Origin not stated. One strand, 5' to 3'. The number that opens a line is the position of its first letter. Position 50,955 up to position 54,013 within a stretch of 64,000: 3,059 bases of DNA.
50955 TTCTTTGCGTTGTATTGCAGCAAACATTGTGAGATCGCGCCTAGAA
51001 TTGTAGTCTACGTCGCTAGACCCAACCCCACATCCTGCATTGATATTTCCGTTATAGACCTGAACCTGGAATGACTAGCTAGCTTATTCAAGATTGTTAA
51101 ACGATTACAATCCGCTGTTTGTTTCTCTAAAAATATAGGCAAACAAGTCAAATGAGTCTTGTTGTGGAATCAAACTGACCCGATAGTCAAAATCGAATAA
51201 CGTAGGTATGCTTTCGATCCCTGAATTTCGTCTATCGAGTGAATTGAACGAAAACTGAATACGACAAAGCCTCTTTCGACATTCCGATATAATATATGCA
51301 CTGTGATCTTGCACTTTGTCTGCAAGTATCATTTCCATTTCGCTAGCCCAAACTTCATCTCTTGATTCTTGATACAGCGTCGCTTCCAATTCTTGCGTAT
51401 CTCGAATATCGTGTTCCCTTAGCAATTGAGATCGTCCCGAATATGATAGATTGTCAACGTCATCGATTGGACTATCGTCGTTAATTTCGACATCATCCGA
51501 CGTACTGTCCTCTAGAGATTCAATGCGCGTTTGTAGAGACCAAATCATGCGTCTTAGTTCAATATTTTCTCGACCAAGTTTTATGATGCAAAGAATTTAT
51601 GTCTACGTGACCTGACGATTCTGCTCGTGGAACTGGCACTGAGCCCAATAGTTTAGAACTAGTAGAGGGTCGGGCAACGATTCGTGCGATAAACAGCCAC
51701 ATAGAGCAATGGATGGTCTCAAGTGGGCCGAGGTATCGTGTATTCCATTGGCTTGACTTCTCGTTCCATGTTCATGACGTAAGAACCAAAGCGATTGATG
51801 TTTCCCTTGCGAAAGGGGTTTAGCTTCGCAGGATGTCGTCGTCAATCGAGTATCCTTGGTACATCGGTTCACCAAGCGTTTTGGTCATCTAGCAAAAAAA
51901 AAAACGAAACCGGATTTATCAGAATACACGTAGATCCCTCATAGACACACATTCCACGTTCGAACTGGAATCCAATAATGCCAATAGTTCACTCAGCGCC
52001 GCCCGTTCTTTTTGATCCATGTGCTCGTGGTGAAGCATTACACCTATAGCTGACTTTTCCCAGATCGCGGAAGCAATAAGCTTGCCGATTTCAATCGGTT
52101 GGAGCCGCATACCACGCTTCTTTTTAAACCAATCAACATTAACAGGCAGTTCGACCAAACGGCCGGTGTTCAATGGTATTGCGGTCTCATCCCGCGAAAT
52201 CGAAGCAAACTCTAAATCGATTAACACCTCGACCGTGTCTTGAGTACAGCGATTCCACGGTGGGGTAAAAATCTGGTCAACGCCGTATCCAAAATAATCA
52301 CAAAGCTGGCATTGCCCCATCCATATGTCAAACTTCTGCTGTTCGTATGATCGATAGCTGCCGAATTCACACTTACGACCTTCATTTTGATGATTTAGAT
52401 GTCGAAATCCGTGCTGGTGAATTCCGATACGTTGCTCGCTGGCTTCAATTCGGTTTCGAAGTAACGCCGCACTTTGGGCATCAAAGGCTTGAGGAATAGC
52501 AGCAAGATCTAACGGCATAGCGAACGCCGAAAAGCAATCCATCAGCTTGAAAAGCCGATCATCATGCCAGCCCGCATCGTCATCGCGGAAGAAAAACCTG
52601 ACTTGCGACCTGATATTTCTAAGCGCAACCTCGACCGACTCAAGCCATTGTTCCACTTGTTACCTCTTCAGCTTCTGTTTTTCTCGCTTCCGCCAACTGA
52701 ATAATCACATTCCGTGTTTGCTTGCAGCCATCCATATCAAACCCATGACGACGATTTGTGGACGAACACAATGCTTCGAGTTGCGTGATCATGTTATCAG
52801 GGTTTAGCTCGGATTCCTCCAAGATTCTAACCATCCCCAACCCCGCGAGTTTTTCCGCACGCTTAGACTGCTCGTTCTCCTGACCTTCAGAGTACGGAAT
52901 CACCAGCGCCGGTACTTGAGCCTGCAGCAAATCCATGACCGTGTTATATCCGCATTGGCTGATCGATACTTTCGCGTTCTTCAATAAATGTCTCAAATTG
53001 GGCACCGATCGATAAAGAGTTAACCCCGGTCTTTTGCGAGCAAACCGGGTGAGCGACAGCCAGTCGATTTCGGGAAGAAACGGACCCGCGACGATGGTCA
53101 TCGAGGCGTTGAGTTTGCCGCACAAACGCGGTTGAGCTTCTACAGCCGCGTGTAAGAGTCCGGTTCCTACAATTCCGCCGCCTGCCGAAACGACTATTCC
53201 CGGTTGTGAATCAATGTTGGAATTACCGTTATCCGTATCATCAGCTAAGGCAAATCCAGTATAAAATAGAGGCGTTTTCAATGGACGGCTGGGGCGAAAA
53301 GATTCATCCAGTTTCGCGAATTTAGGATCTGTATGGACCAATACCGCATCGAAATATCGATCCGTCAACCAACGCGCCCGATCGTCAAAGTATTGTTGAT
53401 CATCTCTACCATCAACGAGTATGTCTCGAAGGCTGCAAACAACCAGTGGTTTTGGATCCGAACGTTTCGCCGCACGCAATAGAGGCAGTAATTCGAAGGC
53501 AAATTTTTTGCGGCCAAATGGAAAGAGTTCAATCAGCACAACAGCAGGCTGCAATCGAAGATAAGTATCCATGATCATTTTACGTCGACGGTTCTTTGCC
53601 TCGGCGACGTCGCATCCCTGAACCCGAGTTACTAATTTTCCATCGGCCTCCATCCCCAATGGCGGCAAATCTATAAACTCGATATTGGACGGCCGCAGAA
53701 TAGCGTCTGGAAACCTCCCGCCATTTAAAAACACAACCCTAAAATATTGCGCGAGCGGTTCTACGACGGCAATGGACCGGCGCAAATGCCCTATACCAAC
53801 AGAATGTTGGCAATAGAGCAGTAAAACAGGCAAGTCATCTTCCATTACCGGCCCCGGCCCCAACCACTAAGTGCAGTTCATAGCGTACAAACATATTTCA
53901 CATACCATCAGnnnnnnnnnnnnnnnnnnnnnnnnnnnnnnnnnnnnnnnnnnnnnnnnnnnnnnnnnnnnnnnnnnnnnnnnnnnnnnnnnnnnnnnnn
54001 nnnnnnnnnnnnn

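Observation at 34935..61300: About 26-kb envelope-glycan cluster lacking every canonical assembly or export hallmark, but rich in kinase-fold proteins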

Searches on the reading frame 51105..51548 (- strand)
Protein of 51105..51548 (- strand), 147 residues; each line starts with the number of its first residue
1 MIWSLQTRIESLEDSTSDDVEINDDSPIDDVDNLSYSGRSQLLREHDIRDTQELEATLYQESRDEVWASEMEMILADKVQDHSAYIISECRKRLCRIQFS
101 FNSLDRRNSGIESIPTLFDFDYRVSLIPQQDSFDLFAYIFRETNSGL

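Call 6: search_protein_families(library=pfam, max_evalue=0.01, proteins=[window:51105-51548:-])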
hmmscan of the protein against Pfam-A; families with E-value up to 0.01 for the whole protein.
window:51105-51548:- (147 aa): 0 families

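Call 8: search_protein_families(library=ncbifam, max_evalue=0.001, proteins=[window:51105-51548:-])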
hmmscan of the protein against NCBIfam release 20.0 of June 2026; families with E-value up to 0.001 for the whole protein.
window:51105-51548:- (147 aa): 0 families

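Call 58: search_protein_families(library=pfam, max_evalue=5, proteins=[window:51105-51548:-])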
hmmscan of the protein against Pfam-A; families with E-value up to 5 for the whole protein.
window:51105-51548:- (147 aa): 0 families
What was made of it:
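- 51105..51548 (-): 147-aa acidic protein, no family (lineage-specific). No Pfam or NCBIfam hit (calls 6, 8, 58).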

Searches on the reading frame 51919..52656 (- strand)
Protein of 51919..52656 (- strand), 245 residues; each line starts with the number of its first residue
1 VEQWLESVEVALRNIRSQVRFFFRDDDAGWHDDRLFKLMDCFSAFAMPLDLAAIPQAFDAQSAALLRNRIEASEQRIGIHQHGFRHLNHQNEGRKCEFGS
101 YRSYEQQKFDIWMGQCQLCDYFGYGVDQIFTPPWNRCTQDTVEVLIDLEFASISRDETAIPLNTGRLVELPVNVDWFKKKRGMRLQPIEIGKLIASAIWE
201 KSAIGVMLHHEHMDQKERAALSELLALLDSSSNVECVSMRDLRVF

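Call 6: search_protein_families(library=pfam, max_evalue=0.01, proteins=[window:51919-52656:-])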
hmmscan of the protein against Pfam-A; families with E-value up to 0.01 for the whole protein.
window:51919-52656:- (245 aa): 0 families

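Call 8: search_protein_families(library=ncbifam, max_evalue=0.001, proteins=[window:51919-52656:-])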
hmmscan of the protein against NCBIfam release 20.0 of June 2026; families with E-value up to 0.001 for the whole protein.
window:51919-52656:- (245 aa): 0 families

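Call 37: search_solved_structures(query=A3, max_evalue=10)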
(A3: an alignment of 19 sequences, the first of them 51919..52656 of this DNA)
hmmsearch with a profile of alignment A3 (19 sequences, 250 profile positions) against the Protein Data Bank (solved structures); distinct sequences matched with E-value up to 10: 1.
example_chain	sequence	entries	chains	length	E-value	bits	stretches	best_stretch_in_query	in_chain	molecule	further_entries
6mj1_A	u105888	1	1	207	0.66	12.4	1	134-198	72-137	Probable HTH-type transcriptional regulator YttP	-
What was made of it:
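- Tried and rejected: No hit (call 37).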

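Call 55: find_homologous_proteins(query=window:51919-52656:-)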
Query window:51919-52656:- (245 aa): 2042 proteins with E <= 0.001 among 2595 candidates; the best 120 are listed.
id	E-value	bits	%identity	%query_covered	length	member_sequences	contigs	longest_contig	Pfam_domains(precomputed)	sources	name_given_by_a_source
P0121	2.5e-164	563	100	100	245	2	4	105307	-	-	-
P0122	3.0e-105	369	69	99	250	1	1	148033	-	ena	-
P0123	2.0e-101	357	65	99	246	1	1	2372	-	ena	-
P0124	5.3e-100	352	63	99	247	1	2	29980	-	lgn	-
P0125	1.0e-98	348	64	99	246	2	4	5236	-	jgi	-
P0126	8.7e-80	286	57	98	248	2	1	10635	PF01522.27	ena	-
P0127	4.8e-79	283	54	98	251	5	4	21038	PF10096.15,PF01522.27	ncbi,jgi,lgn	jgi:hypothetical protein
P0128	5.1e-79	283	56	98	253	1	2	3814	-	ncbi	-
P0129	9.7e-79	282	56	98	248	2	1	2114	-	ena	-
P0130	4.6e-78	280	55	97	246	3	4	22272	PF01522.27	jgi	jgi:hypothetical protein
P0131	5.8e-78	280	54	99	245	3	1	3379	-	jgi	-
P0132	7.6e-77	276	54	93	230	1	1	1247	PF10096.15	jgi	jgi:hypothetical protein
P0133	7.4e-75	270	52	99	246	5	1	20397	PF10096.15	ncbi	-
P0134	2.0e-74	268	52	98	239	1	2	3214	PF10096.15,PF01522.27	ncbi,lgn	-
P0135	3.2e-74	268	51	98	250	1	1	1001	PF10096.15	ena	-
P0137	3.0e-73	264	51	98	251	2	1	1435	PF10096.15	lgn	-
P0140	1.7e-72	262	51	99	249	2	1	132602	PF10096.15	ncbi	-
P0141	3.8e-72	261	54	91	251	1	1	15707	PF10096.15,PF01522.27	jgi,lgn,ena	-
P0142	7.3e-72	260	50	99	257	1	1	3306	PF10096.15,PF01522.27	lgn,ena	-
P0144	1.3e-71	259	50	98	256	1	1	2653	PF10096.15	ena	-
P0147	2.2e-71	258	50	98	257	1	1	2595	PF10096.15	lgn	-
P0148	4.1e-71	257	51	98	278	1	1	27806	PF10096.15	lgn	-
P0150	8.4e-71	256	50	98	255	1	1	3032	PF10096.15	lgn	-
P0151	9.3e-71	256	51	99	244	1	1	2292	PF10096.15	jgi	jgi:peptidoglycan/xylan/chitin deacetylase (PgdA/CDA1 family)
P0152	1.1e-70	256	50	99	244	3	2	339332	PF10096.15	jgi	jgi:hypothetical protein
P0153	1.5e-70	256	50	98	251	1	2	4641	PF10096.15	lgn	-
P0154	1.6e-70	256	50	99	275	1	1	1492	PF10096.15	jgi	jgi:hypothetical protein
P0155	2.1e-70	255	49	98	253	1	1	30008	PF10096.15,PF01522.27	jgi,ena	-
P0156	2.2e-70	255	51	98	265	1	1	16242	PF10096.15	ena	-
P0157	2.9e-70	255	48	98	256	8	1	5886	PF10096.15,PF01522.27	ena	-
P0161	5.6e-70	254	49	98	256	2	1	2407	PF10096.15,PF01522.27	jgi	jgi:peptidoglycan/xylan/chitin deacetylase (PgdA/CDA1 family)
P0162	5.7e-70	254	51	99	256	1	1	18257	PF10096.15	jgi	jgi:hypothetical protein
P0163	6.4e-70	254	48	98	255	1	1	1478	PF10096.15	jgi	jgi:peptidoglycan/xylan/chitin deacetylase (PgdA/CDA1 family)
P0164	8.8e-70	253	51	98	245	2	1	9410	PF10096.15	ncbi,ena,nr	ncbi:MAG TPA: DUF2334 domain-containing protein [Pyrinomonadaceae bacterium]|nr:DUF2334 domain-conta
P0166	1.2e-69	253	51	98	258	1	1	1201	PF10096.15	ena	-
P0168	1.4e-69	252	49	98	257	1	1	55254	PF10096.15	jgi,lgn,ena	-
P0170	2.2e-69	252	49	98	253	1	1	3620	PF10096.15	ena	-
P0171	2.2e-69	252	49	98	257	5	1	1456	PF10096.15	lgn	-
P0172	3.6e-69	251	49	98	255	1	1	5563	PF10096.15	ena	-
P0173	4.6e-69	251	50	99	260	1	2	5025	PF10096.15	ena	-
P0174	5.3e-69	251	50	98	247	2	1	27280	PF10096.15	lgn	-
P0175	5.4e-69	250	48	98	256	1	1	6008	PF10096.15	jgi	jgi:peptidoglycan/xylan/chitin deacetylase (PgdA/CDA1 family)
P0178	8.1e-69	250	48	99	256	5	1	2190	PF10096.15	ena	-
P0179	8.1e-69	250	50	98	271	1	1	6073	PF10096.15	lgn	-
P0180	8.2e-69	250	49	98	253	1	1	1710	PF10096.15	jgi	jgi:peptidoglycan/xylan/chitin deacetylase (PgdA/CDA1 family)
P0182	9.0e-69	250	49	98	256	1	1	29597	PF10096.15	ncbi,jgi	ncbi:MAG: hypothetical protein V7638_4975 [Acidobacteriota bacterium]|jgi:hypothetical protein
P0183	1.0e-68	250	48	98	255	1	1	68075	PF10096.15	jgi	jgi:predicted deacetylase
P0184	1.5e-68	249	49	99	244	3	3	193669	PF10096.15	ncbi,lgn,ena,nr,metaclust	ncbi:MAG: hypothetical protein AXA67_05835 [Methylothermaceae bacteria B42]|nr:MAG: hypothetical pro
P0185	1.6e-68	249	48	98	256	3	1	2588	PF10096.15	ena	-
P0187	2.0e-68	249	48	98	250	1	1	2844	PF10096.15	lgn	-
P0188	2.1e-68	249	48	99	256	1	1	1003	PF10096.15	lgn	-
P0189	2.1e-68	249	48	98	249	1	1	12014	PF10096.15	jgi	jgi:peptidoglycan/xylan/chitin deacetylase (PgdA/CDA1 family)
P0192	2.2e-68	248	51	89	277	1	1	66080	PF10096.15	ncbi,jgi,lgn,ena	ncbi:MAG TPA: DUF2334 domain-containing protein [Pyrinomonadaceae bacterium]|jgi:hypothetical protei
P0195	2.5e-68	248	51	98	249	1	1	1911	PF10096.15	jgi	jgi:hypothetical protein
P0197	2.5e-68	248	48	98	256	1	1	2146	PF10096.15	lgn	-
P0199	2.8e-68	248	48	98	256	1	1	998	PF10096.15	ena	-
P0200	2.9e-68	248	48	98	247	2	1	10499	PF10096.15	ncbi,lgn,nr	ncbi:MAG TPA: DUF2334 domain-containing protein [Pyrinomonadaceae bacterium]|nr:DUF2334 domain-conta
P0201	3.8e-68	248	48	98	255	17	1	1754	PF10096.15,PF01522.27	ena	-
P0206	5.4e-68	247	47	98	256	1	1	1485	PF10096.15,PF01522.27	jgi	jgi:peptidoglycan/xylan/chitin deacetylase (PgdA/CDA1 family)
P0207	8.4e-68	247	50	98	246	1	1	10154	PF10096.15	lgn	-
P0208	1.2e-67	246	50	97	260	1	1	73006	PF10096.15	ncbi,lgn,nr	ncbi:MAG TPA: DUF2334 domain-containing protein [Pyrinomonadaceae bacterium]|nr:DUF2334 domain-conta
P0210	1.3e-67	246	51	85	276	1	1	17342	PF10096.15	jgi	jgi:hypothetical protein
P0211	1.4e-67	246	48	98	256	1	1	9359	PF10096.15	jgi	-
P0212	1.4e-67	246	47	98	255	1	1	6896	PF10096.15,PF01522.27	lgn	-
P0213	1.9e-67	245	49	98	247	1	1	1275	PF10096.15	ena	-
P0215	2.0e-67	245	47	98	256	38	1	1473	PF10096.15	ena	-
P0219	2.8e-67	245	48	99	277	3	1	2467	PF10096.15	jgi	jgi:predicted deacetylase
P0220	2.9e-67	245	49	98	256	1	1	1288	PF10096.15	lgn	-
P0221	3.5e-67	245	51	98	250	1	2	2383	PF10096.15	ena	-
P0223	4.1e-67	244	47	98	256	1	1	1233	PF10096.15,PF01522.27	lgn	-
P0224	4.2e-67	244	47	99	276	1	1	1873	PF10096.15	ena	-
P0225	4.6e-67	244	49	98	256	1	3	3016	PF10096.15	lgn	-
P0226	5.6e-67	244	50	98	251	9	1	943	PF10096.15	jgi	jgi:predicted deacetylase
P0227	5.7e-67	244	47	98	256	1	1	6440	PF10096.15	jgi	jgi:peptidoglycan/xylan/chitin deacetylase (PgdA/CDA1 family)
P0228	6.0e-67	244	47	98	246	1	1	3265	PF10096.15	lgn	-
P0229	6.1e-67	244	48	98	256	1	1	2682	PF10096.15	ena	-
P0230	6.2e-67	244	49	98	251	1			PF10096.15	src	-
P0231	6.6e-67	244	48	98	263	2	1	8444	PF10096.15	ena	-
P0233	8.5e-67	243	47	98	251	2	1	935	PF10096.15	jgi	-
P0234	9.0e-67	243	48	98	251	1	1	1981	PF10096.15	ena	-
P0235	1.0e-66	243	49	99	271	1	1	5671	PF10096.15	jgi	jgi:uncharacterized protein DUF2334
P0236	1.1e-66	243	47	98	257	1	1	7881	PF10096.15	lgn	-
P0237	1.4e-66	243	48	98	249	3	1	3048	PF10096.15,PF01522.27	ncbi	-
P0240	1.6e-66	242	48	98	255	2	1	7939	PF10096.15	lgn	-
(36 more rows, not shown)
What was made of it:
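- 51919..52656 (-): CE4/DUF2334-like putative deacetylase (core). Homologues carry PF01522 and PF10096 (call 55).
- Checked: Its homologues carry PF01522 and PF10096/DUF2334 (call 55).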

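Call 58: search_protein_families(library=pfam, max_evalue=5, proteins=[window:51919-52656:-])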
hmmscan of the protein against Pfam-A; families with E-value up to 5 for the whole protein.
window:51919-52656:- (245 aa): 0 families
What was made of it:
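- On CE4 / DUF2334 deacetylase superfamily: However, the window protein has no Pfam hit (calls 6, 58) and no PDB sequence hit (call 37).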

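Call 86: search_protein_families(library=padloc, max_evalue=0.001, proteins=[window:51919-52656:-])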
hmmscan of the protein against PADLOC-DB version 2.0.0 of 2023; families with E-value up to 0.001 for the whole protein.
window:51919-52656:- (245 aa): 0 families

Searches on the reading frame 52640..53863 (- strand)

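Call 6: search_protein_families(library=pfam, max_evalue=0.01, proteins=[window:52640-53863:-])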
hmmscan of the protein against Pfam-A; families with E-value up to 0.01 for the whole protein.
window:52640-53863:- (407 aa): 1 family
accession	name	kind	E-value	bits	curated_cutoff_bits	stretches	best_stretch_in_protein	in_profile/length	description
PF04101.22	Glyco_tran_28_C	-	5.9e-14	52.9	22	1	282-371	57-146/166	Glycosyltransferase family 28 C-terminal domain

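Call 8: search_protein_families(library=ncbifam, max_evalue=0.001, proteins=[window:52640-53863:-])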
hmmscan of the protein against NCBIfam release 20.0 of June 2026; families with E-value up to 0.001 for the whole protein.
window:52640-53863:- (407 aa): 6 families
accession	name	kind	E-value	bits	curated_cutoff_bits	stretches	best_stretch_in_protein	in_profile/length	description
TIGR01133.1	murG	equivalog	4.2e-09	35.9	250.25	1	286-372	243-330/353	undecaprenyldiphospho-muramoylpentapeptide beta-N-acetylglucosaminyltransferase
TIGR01426.2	MGT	subfamily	8.9e-09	34.8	260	1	284-368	281-360/393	macrolide family glycosyltransferase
TIGR00661.1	MJ1255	subfamily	1.6e-07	31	195.9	1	289-355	240-304/321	MJ1255/VC2487 family glycosyltransferase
TIGR03590.1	PseG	equivalog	4.1e-07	29.9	153.55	0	252-331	200-276/280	UDP-2,4-diacetamido-2,4,6-trideoxy-beta-L-altropyranose hydrolase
NF009102.0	PRK12446.1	equivalog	3.7e-05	22.8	339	1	289-378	245-334/352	undecaprenyldiphospho-muramoylpentapeptide beta-N-acetylglucosaminyltransferase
NF041548.1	PssE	equivalog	0.00097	19.1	120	0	288-351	50-113/146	PssE/Cps14G family polysaccharide biosynthesis glycosyltransferase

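Call 86: search_protein_families(library=padloc, max_evalue=0.001, proteins=[window:52640-53845:-])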
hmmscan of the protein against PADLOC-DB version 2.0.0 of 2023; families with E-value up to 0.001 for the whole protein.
window:52640-53845:- (401 aa): 0 families
